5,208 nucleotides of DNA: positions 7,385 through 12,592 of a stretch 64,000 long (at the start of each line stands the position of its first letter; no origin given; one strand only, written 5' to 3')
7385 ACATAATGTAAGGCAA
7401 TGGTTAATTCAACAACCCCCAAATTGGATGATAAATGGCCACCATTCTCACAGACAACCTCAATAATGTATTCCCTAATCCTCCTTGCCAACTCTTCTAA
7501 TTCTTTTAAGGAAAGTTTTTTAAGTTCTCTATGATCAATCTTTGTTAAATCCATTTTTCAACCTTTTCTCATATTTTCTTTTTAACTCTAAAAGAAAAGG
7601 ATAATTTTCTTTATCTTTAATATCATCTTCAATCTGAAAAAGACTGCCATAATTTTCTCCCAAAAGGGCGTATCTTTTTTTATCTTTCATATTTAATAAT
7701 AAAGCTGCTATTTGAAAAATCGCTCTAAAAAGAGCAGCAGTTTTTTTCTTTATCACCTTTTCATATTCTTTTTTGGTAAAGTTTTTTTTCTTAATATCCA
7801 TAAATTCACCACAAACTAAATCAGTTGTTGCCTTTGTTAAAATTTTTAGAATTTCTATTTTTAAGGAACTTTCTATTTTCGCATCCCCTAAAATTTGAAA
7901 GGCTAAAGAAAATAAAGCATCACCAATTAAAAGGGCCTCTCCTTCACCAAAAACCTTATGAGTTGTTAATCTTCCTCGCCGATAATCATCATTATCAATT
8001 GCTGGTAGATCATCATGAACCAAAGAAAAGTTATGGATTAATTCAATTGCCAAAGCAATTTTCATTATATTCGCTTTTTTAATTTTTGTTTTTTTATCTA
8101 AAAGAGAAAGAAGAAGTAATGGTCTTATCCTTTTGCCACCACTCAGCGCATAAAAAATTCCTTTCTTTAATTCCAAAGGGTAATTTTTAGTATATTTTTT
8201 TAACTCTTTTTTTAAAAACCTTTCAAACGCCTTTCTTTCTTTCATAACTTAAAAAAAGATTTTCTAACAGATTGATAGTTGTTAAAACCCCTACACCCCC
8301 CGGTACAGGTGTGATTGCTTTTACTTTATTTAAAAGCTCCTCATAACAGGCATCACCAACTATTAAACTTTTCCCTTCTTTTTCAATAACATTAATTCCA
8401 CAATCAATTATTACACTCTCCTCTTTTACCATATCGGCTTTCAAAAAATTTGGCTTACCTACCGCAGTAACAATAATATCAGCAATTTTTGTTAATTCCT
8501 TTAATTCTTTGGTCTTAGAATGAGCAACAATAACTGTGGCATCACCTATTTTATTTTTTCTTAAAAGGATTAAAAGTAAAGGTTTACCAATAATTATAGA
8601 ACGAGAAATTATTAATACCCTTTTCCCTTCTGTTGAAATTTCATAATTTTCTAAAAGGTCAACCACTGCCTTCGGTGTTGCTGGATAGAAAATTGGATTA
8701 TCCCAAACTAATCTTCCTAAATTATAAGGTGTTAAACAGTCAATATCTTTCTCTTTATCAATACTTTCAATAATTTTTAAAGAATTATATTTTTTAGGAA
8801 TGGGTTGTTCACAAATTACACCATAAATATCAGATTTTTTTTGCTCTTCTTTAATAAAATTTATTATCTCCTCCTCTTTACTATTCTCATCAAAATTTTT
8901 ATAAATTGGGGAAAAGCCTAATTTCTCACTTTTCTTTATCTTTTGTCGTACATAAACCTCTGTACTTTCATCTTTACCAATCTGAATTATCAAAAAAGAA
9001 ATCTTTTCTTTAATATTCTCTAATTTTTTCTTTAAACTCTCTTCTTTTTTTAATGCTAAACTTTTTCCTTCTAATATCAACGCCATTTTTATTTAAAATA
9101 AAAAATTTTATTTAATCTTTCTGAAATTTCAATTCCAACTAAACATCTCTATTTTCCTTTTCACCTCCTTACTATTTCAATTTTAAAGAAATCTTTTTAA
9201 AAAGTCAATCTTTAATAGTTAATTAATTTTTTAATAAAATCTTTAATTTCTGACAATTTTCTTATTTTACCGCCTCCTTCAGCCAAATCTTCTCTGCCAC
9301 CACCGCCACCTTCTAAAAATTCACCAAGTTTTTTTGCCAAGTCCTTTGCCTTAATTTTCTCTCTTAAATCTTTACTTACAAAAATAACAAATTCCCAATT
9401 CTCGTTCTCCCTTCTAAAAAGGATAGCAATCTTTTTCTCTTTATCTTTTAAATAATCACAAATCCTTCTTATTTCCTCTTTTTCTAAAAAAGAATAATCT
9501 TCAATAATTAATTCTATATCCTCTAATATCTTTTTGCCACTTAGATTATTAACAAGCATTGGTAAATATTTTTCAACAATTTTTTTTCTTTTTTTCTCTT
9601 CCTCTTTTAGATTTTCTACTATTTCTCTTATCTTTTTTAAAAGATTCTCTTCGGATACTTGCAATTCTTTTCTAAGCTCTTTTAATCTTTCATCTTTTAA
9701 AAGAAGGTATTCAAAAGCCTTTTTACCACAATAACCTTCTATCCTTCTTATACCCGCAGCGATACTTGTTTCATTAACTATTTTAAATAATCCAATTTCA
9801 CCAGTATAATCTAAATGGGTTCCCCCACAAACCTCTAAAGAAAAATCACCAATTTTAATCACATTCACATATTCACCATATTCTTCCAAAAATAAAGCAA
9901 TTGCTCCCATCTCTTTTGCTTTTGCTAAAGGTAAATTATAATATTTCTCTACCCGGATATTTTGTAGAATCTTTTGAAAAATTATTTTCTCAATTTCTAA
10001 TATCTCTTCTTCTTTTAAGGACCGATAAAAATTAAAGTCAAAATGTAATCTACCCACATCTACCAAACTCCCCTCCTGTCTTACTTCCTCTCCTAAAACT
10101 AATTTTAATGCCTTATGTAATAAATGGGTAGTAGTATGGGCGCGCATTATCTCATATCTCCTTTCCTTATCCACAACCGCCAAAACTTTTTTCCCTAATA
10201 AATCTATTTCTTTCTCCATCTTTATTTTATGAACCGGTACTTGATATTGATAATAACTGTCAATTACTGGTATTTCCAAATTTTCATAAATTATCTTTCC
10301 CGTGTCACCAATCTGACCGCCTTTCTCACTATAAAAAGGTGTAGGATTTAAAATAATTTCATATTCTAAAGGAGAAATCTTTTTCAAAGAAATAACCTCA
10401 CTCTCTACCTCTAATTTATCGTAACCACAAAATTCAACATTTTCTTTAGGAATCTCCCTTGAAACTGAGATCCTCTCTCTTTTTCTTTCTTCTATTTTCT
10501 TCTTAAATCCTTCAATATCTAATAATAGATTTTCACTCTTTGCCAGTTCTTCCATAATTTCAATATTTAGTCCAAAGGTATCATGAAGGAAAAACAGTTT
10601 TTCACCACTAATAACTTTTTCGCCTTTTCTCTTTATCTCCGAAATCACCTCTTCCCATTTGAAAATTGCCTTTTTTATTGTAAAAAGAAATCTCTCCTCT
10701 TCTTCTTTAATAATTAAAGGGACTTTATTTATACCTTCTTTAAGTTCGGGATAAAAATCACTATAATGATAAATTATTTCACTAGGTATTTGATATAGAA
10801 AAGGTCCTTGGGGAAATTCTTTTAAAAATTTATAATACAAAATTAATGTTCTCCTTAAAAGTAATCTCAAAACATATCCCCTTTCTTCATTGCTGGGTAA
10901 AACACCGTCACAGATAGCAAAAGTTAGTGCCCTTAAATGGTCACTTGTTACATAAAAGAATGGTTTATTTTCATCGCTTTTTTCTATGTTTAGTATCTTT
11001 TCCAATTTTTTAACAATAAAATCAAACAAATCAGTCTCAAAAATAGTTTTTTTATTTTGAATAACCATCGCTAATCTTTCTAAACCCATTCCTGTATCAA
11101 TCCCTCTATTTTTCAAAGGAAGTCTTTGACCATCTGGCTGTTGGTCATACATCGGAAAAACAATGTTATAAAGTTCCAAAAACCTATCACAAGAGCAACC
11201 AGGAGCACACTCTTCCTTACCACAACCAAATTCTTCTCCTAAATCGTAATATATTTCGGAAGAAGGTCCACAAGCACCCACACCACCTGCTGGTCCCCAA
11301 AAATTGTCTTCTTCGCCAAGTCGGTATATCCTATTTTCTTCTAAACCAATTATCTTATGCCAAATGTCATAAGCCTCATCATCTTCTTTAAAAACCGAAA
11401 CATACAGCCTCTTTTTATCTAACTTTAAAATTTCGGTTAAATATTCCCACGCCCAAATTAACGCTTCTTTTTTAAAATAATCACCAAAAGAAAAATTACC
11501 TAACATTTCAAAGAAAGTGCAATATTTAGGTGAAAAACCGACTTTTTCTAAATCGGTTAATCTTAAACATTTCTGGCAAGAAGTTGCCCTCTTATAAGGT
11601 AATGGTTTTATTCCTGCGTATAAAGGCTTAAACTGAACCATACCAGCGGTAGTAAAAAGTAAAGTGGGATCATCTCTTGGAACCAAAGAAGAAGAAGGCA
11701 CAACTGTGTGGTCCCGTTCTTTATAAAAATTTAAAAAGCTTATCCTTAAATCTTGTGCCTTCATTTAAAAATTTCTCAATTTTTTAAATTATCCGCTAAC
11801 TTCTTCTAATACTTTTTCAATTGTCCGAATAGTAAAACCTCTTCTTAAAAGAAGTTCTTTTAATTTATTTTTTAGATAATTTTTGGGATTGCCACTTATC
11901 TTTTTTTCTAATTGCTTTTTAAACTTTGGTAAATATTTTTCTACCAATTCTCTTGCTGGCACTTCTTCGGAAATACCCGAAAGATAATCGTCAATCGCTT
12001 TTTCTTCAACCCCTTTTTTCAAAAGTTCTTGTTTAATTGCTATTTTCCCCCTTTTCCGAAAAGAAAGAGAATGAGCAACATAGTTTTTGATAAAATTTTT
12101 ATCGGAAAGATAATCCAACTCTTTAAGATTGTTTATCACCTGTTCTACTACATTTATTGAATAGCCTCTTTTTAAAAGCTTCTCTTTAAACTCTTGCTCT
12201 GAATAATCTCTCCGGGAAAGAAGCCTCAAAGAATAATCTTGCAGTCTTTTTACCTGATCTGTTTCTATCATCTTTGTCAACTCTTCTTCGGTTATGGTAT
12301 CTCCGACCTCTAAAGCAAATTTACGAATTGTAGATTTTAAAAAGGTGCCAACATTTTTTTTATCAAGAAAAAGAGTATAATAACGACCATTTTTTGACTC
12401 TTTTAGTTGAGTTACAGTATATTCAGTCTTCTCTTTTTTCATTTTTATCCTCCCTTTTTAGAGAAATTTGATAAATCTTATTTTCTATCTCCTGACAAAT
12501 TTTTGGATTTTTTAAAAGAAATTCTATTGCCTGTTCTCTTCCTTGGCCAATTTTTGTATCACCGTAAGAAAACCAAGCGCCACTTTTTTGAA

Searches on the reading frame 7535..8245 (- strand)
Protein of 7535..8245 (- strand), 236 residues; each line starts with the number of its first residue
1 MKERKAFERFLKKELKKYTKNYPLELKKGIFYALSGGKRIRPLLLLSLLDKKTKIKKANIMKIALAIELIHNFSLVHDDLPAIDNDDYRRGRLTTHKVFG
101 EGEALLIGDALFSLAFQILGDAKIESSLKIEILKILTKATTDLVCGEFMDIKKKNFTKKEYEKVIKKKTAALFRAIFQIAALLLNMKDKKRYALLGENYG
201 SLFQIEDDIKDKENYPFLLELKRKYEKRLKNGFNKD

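Call 74: search_protein_families(library=pfam, proteins=[window:7535-8245:-])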
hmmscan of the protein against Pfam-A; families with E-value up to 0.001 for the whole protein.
window:7535-8245:- (236 aa): 1 family
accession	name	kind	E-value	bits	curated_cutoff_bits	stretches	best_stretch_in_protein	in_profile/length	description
PF00348.22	polyprenyl_synt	-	2.3e-46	158.5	27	1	27-211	5-190/251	Polyprenyl synthetase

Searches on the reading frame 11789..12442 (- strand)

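Call 74: search_protein_families(library=pfam, proteins=[window:11789-12442:-])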
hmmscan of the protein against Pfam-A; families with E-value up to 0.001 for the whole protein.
window:11789-12442:- (217 aa): 4 families
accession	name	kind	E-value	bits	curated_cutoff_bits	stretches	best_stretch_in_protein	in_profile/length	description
PF21982.2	RecX_HTH1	-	9.3e-17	61.2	26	1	70-104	4-38/40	RecX, first three-helix domain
PF02631.22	RecX_HTH2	-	1.6e-08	35.1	26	1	113-154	1-42/42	RecX, second three-helix domain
PF21981.2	RecX_HTH3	-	2.1e-05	25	26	0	175-212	8-48/48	RecX, third three-helix domain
PF21933.2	MCM5_C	-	0.00043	20.6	27.2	0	81-108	17-44/59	MCM5, C-terminal domain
